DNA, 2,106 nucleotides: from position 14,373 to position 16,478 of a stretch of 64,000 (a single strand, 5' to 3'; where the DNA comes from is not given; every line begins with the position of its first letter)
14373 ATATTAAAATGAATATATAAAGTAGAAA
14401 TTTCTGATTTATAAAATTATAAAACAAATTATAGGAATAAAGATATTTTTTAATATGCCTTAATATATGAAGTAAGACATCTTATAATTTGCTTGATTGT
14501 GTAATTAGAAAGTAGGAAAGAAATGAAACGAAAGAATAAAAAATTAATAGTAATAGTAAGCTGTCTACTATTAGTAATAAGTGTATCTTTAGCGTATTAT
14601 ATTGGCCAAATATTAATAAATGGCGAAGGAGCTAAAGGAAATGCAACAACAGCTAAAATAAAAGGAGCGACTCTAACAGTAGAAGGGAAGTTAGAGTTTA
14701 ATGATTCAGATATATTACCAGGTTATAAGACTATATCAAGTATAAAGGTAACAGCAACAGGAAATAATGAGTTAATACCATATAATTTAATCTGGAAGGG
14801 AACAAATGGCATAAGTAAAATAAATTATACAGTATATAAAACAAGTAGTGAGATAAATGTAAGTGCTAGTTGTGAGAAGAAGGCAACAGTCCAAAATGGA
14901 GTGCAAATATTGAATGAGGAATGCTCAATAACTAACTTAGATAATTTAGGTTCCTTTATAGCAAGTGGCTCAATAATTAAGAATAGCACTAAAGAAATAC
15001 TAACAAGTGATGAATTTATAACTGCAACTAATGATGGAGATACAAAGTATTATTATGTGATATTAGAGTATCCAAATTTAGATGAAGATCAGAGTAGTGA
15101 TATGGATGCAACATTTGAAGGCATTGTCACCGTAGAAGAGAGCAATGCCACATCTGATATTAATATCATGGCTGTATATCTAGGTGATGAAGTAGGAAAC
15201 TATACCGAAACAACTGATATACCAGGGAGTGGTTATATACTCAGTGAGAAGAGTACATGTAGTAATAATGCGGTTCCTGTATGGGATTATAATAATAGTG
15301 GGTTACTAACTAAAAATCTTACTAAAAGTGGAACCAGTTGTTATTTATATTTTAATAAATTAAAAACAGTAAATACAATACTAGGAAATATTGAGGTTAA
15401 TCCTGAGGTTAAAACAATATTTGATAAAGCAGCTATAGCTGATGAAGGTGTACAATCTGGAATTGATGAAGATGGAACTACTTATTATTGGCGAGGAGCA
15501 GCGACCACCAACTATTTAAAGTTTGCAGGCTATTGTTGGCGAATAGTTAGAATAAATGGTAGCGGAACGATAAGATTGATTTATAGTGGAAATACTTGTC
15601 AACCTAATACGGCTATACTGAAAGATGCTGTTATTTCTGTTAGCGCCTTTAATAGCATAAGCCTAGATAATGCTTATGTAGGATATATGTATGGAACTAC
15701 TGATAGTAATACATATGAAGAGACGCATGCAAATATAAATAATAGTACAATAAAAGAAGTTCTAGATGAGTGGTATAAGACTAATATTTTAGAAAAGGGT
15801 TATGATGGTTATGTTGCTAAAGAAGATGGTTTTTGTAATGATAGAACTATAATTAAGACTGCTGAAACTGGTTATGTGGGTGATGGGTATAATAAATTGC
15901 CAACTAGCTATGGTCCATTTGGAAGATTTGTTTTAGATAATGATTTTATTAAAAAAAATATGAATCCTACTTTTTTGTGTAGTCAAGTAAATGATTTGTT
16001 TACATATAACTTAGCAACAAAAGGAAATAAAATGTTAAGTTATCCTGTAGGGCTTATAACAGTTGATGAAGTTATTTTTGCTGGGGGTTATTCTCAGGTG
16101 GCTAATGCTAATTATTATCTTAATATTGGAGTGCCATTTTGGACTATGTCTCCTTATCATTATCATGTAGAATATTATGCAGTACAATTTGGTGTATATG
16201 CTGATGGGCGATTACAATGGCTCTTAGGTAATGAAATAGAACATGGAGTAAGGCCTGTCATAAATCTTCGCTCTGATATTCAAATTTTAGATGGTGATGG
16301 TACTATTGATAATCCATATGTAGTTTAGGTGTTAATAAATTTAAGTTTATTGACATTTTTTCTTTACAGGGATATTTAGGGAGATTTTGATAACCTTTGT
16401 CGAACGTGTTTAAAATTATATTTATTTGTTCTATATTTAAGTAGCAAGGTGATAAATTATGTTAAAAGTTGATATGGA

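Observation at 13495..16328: Secreted protein fusing a TasA-like domain to a conserved unknown 400-aa module, under a divergent dual-HTH XRE regulator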

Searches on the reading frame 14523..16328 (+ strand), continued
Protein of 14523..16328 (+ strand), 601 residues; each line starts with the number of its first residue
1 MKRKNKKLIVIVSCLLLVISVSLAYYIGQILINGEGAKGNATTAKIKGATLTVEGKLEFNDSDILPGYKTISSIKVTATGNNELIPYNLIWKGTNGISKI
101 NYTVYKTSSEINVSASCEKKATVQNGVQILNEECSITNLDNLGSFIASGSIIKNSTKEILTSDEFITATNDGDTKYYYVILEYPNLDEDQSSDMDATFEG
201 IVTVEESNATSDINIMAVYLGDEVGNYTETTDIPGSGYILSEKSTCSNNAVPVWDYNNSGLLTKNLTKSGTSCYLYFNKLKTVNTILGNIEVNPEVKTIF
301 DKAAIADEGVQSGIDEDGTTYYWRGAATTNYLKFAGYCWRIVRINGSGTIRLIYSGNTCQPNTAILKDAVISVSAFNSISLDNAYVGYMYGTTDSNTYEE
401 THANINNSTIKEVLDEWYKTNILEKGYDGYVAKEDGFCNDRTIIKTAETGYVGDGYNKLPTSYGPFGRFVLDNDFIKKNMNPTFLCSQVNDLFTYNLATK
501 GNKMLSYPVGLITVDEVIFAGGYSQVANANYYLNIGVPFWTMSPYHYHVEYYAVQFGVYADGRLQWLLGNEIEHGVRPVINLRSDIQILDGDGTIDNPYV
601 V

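Call 31: search_solved_structures(query=A1, max_evalue=10, show_alignments=3)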
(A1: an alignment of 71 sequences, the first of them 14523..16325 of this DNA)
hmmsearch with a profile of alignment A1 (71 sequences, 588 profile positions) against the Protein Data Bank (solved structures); distinct sequences matched with E-value up to 10: 3.
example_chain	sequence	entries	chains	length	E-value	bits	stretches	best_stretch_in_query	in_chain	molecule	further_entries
5h7b_A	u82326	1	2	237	0.026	16.2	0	175-193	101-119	Immunoglobulin G-binding protein A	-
5h7a_C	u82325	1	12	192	0.04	15.6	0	175-193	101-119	Immunoglobulin G-binding protein A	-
5h79_D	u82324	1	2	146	0.11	14.2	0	174-193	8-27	Immunoglobulin G-binding protein A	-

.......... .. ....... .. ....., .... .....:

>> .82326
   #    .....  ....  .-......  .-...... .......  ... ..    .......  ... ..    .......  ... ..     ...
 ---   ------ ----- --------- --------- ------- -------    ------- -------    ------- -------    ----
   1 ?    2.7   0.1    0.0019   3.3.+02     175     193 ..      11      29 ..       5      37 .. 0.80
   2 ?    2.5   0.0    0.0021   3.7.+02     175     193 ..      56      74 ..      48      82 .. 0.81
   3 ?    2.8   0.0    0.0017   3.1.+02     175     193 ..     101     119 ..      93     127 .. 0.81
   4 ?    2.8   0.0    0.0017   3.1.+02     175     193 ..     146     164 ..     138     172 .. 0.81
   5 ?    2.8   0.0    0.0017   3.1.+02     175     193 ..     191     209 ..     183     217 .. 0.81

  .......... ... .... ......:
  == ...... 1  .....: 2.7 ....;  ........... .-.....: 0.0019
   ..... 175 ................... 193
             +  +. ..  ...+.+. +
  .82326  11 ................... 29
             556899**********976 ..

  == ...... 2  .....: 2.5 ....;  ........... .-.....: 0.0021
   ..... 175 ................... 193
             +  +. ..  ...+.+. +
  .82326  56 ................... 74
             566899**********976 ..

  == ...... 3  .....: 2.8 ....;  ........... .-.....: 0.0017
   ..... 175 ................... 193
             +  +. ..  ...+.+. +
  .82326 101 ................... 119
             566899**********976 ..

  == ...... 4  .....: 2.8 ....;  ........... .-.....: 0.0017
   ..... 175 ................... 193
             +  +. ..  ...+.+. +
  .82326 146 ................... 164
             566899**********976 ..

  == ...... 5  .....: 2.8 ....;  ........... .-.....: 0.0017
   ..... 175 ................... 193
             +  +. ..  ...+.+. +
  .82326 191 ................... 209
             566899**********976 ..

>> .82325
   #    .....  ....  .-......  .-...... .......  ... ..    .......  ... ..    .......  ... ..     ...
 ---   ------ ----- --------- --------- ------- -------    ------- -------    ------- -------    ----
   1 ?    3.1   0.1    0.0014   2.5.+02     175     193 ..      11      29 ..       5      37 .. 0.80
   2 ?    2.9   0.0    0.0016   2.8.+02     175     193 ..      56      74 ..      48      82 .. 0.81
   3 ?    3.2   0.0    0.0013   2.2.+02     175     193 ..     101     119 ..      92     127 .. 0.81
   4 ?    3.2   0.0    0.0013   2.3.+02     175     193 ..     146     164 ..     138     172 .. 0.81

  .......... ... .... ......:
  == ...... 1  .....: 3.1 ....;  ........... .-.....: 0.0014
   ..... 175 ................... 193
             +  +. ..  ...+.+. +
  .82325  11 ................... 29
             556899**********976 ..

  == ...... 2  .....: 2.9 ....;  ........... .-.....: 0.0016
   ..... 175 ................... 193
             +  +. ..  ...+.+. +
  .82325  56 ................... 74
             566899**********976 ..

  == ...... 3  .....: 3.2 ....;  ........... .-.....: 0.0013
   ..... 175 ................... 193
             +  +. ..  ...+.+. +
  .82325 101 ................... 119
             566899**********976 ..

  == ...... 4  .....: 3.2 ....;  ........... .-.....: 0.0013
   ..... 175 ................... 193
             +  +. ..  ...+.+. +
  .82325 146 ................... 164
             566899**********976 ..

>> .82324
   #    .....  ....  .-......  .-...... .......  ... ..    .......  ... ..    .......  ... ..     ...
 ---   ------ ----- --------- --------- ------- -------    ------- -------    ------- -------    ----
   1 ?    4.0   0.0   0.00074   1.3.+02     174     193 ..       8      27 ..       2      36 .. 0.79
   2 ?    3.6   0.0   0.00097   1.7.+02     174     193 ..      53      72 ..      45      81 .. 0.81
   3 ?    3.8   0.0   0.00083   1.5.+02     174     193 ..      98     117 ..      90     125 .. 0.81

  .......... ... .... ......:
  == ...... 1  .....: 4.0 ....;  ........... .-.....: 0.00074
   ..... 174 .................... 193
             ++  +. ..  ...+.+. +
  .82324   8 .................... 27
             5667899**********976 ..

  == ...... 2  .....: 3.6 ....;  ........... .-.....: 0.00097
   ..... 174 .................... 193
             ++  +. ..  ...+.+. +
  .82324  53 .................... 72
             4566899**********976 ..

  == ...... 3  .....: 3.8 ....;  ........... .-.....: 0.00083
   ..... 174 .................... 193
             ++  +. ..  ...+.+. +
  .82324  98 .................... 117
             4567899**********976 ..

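Call 57: search_protein_families(library=pfam, alignment_id=A1, max_evalue=1)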
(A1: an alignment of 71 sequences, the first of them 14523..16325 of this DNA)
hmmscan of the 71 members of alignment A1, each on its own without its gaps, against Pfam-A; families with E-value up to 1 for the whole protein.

A. member 1, window:14523-16325:+ (601 aa): 0 families

B. families by the number of members that match (of 71 scanned): 18 families
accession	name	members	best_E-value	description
PF19789.6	DUF6273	34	1e-05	Domain of unknown function (DUF6273)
PF13786.12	DUF4179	8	0.002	Domain of unknown function (DUF4179)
PF00917.32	MATH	3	0.043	MATH domain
PF09008.15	Head_binding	3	0.072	Head binding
PF03429.18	MSP1b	2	0.021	Major surface protein 1B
PF23815.1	DUF7186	2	0.1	Family of unknown function (DUF7186)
PF20130.4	DUF6520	2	0.19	Family of unknown function (DUF6520)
PF22093.1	Cwp8_D2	1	0.021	Cell wall binding protein Cwp8 domain 2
PF20448.3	DUF6705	1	0.024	Family of unknown function (DUF6705)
PF05737.18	Collagen_bind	1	0.042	Collagen binding domain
PF15043.11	CNRIP1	1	0.05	CB1 cannabinoid receptor-interacting protein 1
PF03815.24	LCCL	1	0.089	LCCL domain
PF11733.13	NP1-WLL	1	0.13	Non-capsid protein NP1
PF18974.5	DUF5710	1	0.17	Domain of unknown function (DUF5710)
PF04519.19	Bactofilin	1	0.19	Polymer-forming cytoskeletal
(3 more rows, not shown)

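Call 62: find_encoding_contigs(protein=window:14523-16328:+, flank=4000, max_places=6)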
Protein window:14523-16328:+ (601 aa): 19 contigs read that carry it; 5 places shown.
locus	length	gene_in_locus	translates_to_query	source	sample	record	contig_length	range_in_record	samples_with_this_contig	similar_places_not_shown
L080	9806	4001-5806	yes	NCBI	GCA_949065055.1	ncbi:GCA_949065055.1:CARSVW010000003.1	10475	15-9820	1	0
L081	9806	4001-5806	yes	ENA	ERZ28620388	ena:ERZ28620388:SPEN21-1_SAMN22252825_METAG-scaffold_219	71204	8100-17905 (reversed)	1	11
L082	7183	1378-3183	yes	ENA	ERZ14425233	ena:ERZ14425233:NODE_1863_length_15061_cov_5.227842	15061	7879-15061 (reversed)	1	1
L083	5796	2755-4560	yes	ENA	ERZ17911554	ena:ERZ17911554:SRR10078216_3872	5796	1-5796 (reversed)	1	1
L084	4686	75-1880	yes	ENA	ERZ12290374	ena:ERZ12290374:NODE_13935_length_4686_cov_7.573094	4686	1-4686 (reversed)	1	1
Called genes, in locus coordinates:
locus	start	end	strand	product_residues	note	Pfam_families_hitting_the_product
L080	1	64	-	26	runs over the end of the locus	?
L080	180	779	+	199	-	PF03729:DUF308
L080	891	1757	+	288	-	PF00248:Aldo_ket_red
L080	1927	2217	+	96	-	PF01250:Ribosomal_S6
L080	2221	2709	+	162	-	-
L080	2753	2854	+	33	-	PF01084:Ribosomal_S18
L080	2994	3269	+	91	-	-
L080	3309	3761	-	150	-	PF12844:HTH_19, PF01381:HTH_3, PF08279:HTH_11 (faint), PF13412:HTH_24 (weak), PF01381:HTH_3, PF12844:HTH_19, PF13443:HTH_26 (weak), PF13560:HTH_31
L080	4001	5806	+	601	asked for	-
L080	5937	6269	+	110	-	PF01740:STAS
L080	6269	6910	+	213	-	PF04542:Sigma70_r2, PF04539:Sigma70_r3 (weak), PF04545:Sigma70_r4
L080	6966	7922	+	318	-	PF18164:GNAT_C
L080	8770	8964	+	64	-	-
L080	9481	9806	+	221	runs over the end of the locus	-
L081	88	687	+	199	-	PF03729:DUF308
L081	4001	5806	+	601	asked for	-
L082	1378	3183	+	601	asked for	-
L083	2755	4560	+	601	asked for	-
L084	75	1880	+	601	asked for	-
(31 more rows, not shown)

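Call 63: find_encoding_contigs(protein=P0012, flank=5000, max_places=2)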
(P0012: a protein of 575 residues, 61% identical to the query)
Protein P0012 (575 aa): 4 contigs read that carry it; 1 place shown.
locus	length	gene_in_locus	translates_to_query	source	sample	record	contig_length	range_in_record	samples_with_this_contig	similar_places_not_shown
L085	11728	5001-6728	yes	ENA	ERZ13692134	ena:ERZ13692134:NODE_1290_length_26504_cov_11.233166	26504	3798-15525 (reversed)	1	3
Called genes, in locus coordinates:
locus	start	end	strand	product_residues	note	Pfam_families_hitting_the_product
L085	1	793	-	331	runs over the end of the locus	PF13379:NMT1_2 (weak), PF09084:NMT1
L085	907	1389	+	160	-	-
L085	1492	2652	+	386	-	-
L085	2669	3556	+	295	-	-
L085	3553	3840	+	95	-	-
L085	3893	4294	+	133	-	PF04472:SepF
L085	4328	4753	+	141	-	PF05103:DivIVA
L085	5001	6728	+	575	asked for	-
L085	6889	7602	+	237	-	PF00696:AA_kinase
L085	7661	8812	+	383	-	PF01594:AI-2E_transport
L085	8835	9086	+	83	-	-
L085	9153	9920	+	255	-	-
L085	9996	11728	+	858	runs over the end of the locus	PF02739:5_3_exonuc_N, PF01367:5_3_exonuc, PF22619:DNA_polI_exo1, PF00476:DNA_pol_A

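Call 64: find_encoding_contigs(protein=P0005, flank=5000, max_places=2)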
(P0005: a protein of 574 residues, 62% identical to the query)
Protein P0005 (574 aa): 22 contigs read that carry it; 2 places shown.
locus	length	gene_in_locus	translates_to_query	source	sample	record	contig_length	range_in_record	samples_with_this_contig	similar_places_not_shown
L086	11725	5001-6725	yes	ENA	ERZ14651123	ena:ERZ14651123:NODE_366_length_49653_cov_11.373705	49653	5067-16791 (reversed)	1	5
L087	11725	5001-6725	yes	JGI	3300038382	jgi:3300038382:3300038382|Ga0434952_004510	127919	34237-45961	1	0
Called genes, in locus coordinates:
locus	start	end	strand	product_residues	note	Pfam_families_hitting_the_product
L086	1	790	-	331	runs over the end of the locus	PF13379:NMT1_2 (weak), PF09084:NMT1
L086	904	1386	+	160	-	-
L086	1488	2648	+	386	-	-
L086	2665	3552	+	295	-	-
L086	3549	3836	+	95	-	-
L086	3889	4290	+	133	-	PF04472:SepF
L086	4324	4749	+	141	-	PF05103:DivIVA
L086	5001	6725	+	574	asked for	-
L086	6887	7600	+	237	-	PF00696:AA_kinase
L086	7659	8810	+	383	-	PF01594:AI-2E_transport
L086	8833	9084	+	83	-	-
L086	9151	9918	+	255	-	-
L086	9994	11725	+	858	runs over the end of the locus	PF02739:5_3_exonuc_N, PF01367:5_3_exonuc, PF22619:DNA_polI_exo1, PF00476:DNA_pol_A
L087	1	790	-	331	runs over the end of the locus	PF13379:NMT1_2 (weak), PF09084:NMT1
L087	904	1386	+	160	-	-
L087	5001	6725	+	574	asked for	-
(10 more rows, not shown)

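Call 75: search_protein_families(library=ncbifam, alignment_id=A1, max_evalue=1)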
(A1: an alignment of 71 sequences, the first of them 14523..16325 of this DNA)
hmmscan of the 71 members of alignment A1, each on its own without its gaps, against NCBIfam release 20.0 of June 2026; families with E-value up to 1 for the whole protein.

A. member 1, window:14523-16325:+ (601 aa): 0 families

B. families by the number of members that match (of 71 scanned): 22 families
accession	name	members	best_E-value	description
NF040942.2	hypo_ExtJ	21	0.0035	selenite/tellurite reduction operon protein ExtJ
TIGR04088.1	cognate_SipW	13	0.00075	SipW-dependent-type signal peptide-containing protein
NF006355.0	PRK08578.1-3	4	0.0047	preprotein translocase subunit SecF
NF009838.2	PRK13313.1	4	0.021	staphylobilin-forming heme oxygenase IsdI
NF052683.1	UBP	3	0.0052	UBP family nucleoid-associated protein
TIGR03043.1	PS_II_psbZ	3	0.23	photosystem II reaction center protein PsbZ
NF008276.0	PRK11054.1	2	0.046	DNA helicase IV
NF010708.0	PRK14110.1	2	0.1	F0F1 ATP synthase subunit gamma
NF004285.1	PRK05696.1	2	0.11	flagellar basal body-associated protein FliL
NF002503.0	PRK01844.1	2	0.26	YneF family protein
TIGR04090.1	exp_by_SipW_IV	1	0.0011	BsaA family SipW-dependent biofilm matrix protein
NF043072.1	GAS_sig_Nterm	1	0.0047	SpoV family signaling peptide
TIGR04370.1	glyco_rpt_poly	1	0.011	oligosaccharide repeat unit polymerase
NF045871.1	MBA_Nterm_para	1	0.015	MBA family surface membrane protein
TIGR01558.1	sm_term_P27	1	0.019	phage terminase small subunit P27 family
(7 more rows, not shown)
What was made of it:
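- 14523..14621 (+): N-terminal signal or anchor helix (aa 1-33) ending in the VSLAYY motif, of SipW-dependent type. 13 of 71 members give sub-threshold TIGR04088 hits (call 75).
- One homologue gives a weak hit to the BsaA SipW-dependent matrix-protein family (call 75).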

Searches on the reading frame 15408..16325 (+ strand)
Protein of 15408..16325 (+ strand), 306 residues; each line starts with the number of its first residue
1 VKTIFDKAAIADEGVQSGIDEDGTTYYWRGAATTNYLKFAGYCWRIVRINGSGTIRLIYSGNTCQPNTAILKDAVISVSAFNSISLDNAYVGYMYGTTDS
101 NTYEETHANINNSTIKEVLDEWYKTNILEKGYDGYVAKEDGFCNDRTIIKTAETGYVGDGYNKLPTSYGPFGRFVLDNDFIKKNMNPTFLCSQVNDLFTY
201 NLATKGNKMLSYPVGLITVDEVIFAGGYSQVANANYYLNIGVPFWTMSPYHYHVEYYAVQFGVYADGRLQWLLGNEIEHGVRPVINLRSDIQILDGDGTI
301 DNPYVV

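Call 59: search_protein_representatives(alignment_id=A4)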
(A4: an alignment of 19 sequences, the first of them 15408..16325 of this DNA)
Query: 19 sequences, 290 profile positions. Proteins with E-value up to 0.001 (for the whole library): 10667; up to 1e-10: 7228; up to 1e-30: 3747. The best 150 are listed.
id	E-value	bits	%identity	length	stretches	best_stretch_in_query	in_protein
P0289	0.0e+00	1702.4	-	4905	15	13-290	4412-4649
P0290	0.0e+00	1514.5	-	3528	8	3-289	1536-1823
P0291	7.5e-271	911.7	-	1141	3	3-289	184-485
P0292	2.2e-240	811.7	-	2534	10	78-289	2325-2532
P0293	1.8e-238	805.4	-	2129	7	17-289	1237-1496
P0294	7.4e-218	737.8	-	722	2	2-289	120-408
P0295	8.7e-209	708.0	-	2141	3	17-290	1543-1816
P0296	3.7e-206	699.3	-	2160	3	3-289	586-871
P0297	7.5e-196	665.5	-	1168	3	5-289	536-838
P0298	1.3e-195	664.7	-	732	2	3-289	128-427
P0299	1.6e-191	651.3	-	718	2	2-289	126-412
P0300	1.5e-188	641.6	-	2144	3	2-289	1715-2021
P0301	1.4e-187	638.4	-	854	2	2-289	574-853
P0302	8.5e-186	632.5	-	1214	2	8-289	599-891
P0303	1.7e-178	608.6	-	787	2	2-289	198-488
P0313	4.8e-154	528.3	-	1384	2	3-290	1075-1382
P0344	3.9e-119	413.7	-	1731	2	3-289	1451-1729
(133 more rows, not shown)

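Call 60: search_protein_families(library=pfam, proteins=[P0291, P0295, P0296, P0302, P0313, P0344], max_evalue=0.001)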
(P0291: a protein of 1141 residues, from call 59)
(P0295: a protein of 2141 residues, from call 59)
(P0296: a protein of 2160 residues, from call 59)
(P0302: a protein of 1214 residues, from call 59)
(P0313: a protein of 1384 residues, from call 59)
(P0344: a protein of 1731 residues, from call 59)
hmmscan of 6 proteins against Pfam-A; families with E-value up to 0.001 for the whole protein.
P0291 (1141 aa): 0 families

P0295 (2141 aa): 1 family
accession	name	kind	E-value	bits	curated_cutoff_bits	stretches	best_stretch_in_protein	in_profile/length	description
PF03382.20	DUF285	-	1.3e-65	219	25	4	1211-1309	13-107/120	Mycoplasma protein of unknown function, DUF285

P0296 (2160 aa): 1 family
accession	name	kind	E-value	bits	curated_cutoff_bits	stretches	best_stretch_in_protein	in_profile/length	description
PF19789.6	DUF6273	-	1e-09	38.9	23.5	0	1661-1712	127-172/172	Domain of unknown function (DUF6273)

P0302 (1214 aa): 1 family
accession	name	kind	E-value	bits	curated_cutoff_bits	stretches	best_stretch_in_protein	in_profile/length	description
PF12810.13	ALK_LTK_GRD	-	5.6e-48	164.5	24.5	1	201-475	2-241/243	ALK/LTK, Glycine-rich domain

P0313 (1384 aa): 2 families
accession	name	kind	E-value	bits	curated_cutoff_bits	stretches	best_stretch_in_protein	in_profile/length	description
PF19789.6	DUF6273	-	3.5e-06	27.4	23.5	0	342-429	71-172/172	Domain of unknown function (DUF6273)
PF16640.11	Big_3_5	-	0.00032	21.6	35.5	0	829-926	2-88/88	Bacterial Ig-like domain (group 3)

P0344 (1731 aa): 2 families
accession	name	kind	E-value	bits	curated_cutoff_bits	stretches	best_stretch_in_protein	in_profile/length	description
PF12810.13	ALK_LTK_GRD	-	7.3e-41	141.2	24.5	1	734-977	6-242/243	ALK/LTK, Glycine-rich domain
PF09479.16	Flg_new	-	7.2e-08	32.9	27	1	370-413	3-43/65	Listeria-Bacteroides repeat domain (List_Bact_rpt)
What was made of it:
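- The module profile finds 10,667 representatives, with up to 15 copies per protein, combined with DUF285, Flg_new, Big_3_5 and the ALK_LTK glycine-rich domain (calls 59, 60). The module occurs in up to 15 tandem copies per protein and alongside adhesin-type repeats (calls 59, 60).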

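Call 67: search_solved_structures(query=A4, max_evalue=10, show_alignments=2)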
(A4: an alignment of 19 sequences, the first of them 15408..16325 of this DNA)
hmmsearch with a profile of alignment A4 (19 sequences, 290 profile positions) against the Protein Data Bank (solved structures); distinct sequences matched with E-value up to 10: 0.
